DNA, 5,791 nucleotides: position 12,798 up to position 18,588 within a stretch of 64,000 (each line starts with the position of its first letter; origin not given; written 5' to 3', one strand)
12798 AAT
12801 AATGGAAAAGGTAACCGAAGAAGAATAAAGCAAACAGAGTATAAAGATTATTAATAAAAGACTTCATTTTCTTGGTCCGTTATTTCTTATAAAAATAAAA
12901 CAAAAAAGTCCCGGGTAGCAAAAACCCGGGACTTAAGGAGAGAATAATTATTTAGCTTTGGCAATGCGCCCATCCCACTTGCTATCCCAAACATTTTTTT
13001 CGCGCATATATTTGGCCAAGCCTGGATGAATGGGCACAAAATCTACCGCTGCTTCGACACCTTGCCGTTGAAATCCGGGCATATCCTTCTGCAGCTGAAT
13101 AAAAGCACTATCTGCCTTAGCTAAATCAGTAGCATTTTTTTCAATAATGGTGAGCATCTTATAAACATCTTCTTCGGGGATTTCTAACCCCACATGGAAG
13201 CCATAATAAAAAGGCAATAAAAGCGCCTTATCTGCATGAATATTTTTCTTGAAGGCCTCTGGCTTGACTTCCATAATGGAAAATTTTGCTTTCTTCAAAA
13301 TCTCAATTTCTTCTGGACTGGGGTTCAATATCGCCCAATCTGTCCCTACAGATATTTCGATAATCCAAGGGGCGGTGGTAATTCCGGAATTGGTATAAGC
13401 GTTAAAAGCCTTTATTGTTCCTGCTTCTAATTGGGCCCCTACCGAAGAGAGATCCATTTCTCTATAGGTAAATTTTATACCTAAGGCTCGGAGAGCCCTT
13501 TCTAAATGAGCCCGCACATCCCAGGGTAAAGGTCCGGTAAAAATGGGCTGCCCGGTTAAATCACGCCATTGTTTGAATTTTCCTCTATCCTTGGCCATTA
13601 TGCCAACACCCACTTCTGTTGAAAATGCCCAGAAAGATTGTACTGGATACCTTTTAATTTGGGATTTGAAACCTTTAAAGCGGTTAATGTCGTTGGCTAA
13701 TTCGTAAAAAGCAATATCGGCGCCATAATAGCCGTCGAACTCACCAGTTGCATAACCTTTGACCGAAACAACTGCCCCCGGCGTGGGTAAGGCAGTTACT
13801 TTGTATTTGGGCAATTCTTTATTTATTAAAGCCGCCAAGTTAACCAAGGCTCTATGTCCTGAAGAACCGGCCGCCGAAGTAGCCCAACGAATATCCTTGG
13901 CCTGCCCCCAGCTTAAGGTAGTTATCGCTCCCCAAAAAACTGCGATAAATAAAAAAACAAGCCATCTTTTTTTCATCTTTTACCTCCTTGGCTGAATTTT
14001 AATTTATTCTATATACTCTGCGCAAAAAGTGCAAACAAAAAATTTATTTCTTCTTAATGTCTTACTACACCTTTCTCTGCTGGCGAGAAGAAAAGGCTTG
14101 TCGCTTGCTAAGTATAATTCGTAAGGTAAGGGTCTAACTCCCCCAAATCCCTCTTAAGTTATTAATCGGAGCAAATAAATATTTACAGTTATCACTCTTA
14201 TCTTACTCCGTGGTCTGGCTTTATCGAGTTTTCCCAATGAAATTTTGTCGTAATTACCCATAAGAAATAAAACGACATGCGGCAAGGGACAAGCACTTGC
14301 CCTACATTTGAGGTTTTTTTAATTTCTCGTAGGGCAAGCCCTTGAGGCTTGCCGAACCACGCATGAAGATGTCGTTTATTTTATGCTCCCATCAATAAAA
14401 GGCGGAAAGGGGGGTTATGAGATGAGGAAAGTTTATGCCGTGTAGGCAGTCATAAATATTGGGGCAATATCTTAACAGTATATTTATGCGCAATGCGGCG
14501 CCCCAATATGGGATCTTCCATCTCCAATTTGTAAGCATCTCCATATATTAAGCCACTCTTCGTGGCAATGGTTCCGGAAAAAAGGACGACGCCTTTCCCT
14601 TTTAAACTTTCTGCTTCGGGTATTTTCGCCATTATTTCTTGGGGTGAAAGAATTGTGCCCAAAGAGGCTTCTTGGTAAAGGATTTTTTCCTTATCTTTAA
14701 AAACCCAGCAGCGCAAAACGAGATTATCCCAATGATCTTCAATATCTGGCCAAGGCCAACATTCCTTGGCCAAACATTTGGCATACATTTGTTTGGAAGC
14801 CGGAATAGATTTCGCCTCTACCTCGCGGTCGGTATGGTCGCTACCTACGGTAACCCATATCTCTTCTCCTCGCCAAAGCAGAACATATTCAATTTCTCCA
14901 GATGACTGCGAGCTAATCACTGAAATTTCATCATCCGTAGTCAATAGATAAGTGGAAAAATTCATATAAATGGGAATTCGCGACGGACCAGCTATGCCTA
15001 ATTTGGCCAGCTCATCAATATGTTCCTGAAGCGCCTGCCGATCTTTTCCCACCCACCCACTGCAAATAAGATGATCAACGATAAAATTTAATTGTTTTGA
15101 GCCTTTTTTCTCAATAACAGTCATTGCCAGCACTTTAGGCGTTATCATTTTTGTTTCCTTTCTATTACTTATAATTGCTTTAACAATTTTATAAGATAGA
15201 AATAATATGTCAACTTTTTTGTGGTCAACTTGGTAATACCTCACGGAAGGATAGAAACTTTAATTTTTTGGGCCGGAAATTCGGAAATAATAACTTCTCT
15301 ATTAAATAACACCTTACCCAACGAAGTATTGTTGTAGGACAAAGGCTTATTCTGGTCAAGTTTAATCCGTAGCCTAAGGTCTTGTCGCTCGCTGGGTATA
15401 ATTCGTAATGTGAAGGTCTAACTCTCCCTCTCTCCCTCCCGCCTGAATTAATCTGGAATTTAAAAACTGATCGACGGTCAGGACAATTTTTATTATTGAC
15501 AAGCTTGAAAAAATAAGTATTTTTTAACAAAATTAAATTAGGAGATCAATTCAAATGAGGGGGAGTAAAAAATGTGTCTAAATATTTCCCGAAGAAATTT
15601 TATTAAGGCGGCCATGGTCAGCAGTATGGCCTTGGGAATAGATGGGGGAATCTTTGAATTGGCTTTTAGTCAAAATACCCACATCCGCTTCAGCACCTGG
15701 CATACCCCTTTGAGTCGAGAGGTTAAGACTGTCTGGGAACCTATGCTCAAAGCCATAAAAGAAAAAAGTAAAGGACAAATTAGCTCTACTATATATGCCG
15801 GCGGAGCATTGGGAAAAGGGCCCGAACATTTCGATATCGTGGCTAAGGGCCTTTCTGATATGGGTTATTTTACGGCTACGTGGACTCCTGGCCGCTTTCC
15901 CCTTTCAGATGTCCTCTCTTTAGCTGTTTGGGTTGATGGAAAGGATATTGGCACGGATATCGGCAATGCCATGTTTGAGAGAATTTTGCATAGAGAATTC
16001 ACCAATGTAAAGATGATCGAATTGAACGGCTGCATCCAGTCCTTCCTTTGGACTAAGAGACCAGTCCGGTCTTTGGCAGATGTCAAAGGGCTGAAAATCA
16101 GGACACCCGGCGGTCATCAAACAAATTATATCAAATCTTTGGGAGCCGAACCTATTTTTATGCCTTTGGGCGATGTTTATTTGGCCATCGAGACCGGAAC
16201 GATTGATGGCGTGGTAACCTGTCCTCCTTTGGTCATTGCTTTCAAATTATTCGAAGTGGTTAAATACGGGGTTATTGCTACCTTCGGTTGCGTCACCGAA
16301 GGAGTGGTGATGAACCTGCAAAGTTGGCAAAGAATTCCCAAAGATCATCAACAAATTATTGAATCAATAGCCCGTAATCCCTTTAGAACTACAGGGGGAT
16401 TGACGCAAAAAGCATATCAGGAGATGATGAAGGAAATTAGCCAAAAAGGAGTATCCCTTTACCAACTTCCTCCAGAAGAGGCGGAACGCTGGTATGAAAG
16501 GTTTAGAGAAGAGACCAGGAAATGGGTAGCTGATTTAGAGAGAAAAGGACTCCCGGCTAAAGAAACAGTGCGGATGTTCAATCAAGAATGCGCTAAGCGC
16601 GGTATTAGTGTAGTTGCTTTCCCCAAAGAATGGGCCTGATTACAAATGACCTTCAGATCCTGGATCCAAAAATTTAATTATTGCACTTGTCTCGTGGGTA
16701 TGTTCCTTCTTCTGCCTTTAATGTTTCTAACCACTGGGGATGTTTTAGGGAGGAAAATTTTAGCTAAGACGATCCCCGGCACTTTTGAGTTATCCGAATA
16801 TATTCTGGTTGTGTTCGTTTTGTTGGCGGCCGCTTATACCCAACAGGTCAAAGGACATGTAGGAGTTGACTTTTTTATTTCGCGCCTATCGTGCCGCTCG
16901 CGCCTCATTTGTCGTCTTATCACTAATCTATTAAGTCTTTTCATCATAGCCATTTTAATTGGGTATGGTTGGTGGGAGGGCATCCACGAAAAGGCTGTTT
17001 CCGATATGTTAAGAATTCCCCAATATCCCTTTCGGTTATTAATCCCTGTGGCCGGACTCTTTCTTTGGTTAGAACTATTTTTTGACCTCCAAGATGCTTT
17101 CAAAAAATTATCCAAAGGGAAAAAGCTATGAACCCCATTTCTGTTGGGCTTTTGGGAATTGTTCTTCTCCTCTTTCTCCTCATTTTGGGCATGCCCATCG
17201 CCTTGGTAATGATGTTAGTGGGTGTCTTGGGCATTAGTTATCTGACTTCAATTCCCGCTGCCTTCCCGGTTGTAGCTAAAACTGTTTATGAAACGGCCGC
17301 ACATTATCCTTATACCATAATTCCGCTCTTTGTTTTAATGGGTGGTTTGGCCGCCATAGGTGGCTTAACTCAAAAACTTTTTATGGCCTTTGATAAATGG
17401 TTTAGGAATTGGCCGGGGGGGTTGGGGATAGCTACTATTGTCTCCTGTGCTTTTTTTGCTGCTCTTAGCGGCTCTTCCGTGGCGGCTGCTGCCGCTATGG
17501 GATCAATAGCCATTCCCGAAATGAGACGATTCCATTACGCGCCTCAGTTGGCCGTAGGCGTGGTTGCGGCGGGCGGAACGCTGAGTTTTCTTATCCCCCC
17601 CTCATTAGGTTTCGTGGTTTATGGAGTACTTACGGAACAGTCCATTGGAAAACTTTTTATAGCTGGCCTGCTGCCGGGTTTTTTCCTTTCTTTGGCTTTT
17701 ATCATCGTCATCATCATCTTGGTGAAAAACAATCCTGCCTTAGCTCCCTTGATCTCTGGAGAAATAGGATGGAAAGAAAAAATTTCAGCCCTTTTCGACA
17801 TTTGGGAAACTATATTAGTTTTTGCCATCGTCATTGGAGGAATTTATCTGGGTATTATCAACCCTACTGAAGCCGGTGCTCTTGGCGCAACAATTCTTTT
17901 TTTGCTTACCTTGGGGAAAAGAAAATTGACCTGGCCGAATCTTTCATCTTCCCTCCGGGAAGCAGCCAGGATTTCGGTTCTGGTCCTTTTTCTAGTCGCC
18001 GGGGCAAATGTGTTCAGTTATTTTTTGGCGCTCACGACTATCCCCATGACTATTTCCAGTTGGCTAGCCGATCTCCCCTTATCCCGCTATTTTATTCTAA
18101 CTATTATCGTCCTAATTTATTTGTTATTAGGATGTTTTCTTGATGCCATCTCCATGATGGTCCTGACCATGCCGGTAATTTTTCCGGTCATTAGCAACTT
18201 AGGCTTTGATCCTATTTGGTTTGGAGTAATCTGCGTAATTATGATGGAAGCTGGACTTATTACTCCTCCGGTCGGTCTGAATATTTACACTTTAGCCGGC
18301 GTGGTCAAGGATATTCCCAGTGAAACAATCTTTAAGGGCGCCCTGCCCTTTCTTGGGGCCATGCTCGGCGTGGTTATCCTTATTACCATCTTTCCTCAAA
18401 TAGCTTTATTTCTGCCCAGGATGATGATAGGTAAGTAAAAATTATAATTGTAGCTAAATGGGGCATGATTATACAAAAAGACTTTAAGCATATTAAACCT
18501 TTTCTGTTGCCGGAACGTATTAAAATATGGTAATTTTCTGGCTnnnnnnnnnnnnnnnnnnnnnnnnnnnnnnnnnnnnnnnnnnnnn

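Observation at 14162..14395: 234-bp MITE family (family B) with IS630/Tc1-type TIRs and TA flanks, present in four or more copies within 64 kb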

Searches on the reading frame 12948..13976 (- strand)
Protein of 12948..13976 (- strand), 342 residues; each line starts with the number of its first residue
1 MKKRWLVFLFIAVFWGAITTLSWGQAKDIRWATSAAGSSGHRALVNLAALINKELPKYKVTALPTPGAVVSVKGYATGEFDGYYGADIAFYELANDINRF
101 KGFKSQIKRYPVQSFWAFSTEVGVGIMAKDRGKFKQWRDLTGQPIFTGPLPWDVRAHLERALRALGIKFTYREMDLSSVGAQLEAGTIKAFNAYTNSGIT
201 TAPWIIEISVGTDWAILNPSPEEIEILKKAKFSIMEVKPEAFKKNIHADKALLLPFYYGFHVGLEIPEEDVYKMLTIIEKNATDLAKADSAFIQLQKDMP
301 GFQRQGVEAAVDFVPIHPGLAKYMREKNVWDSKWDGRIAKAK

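Call 12: find_encoding_contigs(protein=window:12948-13976:-, flank=10000, max_places=10)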
Protein window:12948-13976:- (342 aa): 5 contigs read that carry it; 3 places shown.
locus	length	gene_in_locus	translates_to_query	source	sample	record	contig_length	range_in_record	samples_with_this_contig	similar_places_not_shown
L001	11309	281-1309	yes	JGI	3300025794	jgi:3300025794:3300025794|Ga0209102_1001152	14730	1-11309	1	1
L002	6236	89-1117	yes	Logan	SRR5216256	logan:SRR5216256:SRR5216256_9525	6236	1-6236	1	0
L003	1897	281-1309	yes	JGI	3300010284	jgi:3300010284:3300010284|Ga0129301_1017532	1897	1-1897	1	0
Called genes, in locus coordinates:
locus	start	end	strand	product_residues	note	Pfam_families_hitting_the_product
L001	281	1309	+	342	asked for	PF16868:NMT1_3 (weak)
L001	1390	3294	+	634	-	PF06808:DctM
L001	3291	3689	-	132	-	PF01042:Ribonuc_L-PSP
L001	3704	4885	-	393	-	PF21033:RMD1-3 (weak), PF00515:TPR_1 (faint), PF07719:TPR_2 (faint), PF13431:TPR_17 (faint), PF14559:TPR_19 (faint), PF25063:ARM_TT21_C (weak), PF13181:TPR_8 (weak), PF13424:TPR_12 (weak), +3 more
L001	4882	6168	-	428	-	PF00083:Sugar_tr (weak), PF07690:MFS_1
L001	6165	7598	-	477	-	PF02934:GatB_N, PF02637:GatB_Yqey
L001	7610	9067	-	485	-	PF01425:Amidase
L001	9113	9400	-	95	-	PF02686:GatC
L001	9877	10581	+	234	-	PF02224:Cytidylate_kin, PF13189:Cytidylate_kin2, PF13238:AAA_18 (faint), PF13207:AAA_17 (faint)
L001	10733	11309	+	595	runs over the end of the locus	PF17092:PCB_OB (faint), PF21710:Spt6_S1 (faint), PF00575:S1, PF00575:S1, PF00575:S1, PF23459:S1_RRP5 (weak), PF00575:S1, PF23459:S1_RRP5, +2 more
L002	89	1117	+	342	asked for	PF16868:NMT1_3 (weak)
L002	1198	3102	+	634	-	PF06808:DctM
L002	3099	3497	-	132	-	PF01042:Ribonuc_L-PSP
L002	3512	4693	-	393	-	PF21033:RMD1-3 (weak), PF00515:TPR_1 (faint), PF07719:TPR_2 (faint), PF13431:TPR_17 (faint), PF14559:TPR_19 (faint), PF25063:ARM_TT21_C (weak), PF13181:TPR_8 (weak), PF13424:TPR_12 (weak), +3 more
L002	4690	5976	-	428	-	PF00083:Sugar_tr (weak), PF07690:MFS_1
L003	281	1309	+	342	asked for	PF16868:NMT1_3 (weak)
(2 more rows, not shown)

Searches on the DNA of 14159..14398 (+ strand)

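Call 72: search_dna_similar(query=window:14159-14398:+, collection=plasmids, mode=distant, max_rows=5)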
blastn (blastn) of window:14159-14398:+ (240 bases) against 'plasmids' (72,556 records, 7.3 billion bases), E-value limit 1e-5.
No match.
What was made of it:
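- Tried and rejected: No match (call 72).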

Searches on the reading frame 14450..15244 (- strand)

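Call 63: search_protein_families(library=pfam, proteins=[window:14450-15244:-], max_evalue=0.00001)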
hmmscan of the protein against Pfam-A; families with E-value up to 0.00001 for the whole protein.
window:14450-15244:- (264 aa): 1 family
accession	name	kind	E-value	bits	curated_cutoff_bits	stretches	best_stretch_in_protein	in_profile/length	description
PF11010.13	DUF2848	-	9.6e-65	218.3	23.4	1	63-255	2-194/194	Protein of unknown function (DUF2848)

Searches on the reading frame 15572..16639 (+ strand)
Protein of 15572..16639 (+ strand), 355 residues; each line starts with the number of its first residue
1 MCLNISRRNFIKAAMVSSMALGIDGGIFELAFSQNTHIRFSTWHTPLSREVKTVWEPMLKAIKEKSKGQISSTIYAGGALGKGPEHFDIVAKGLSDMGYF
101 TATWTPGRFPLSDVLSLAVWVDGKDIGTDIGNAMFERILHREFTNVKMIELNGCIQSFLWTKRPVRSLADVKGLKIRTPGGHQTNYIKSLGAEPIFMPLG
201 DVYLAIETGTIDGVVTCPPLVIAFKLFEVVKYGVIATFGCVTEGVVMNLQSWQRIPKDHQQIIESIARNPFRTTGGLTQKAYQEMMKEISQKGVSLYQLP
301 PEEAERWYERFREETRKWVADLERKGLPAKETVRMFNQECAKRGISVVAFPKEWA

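Call 63: search_protein_families(library=pfam, proteins=[window:15572-16639:+], max_evalue=0.00001)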
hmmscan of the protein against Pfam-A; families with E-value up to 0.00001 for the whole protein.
window:15572-16639:+ (355 aa): 1 family
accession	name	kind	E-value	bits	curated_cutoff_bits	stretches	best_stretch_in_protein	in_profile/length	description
PF03480.18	DctP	-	6.7e-42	144.2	23.4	1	41-317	2-281/286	Bacterial extracellular solute-binding protein, family 7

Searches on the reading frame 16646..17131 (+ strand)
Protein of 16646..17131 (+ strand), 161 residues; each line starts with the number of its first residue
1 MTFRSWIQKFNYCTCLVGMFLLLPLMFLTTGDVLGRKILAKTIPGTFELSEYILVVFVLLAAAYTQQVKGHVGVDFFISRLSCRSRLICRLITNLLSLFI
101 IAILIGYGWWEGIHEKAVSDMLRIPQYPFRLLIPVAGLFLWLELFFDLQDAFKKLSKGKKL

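Call 63: search_protein_families(library=pfam, proteins=[window:16646-17131:+], max_evalue=0.00001)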
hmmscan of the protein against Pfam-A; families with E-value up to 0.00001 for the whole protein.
window:16646-17131:+ (161 aa): 1 family
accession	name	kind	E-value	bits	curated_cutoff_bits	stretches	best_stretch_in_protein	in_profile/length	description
PF04290.18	DctQ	-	4e-23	82.2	28.3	1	25-142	1-120/132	Tripartite ATP-independent periplasmic transporters, DctQ component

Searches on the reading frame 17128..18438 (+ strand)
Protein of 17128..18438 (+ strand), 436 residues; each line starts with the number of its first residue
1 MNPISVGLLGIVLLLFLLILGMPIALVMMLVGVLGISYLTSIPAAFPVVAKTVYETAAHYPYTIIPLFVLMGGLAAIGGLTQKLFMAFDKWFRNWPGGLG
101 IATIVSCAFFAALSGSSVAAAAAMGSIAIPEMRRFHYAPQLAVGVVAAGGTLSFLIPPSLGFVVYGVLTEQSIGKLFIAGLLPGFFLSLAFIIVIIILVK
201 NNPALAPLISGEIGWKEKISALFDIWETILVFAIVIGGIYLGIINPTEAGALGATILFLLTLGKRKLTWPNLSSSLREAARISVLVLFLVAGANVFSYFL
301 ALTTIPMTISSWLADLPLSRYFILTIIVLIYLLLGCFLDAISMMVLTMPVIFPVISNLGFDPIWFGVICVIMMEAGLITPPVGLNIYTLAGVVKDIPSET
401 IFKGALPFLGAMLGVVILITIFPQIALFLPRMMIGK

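Call 63: search_protein_families(library=pfam, proteins=[window:17128-18438:+], max_evalue=0.00001)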
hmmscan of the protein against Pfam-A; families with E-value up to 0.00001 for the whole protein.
window:17128-18438:+ (436 aa): 1 family
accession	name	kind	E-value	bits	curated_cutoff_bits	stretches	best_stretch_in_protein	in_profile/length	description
PF06808.19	DctM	-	1.3e-95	321.2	23.8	1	11-425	1-413/413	Tripartite ATP-independent periplasmic transporter, DctM component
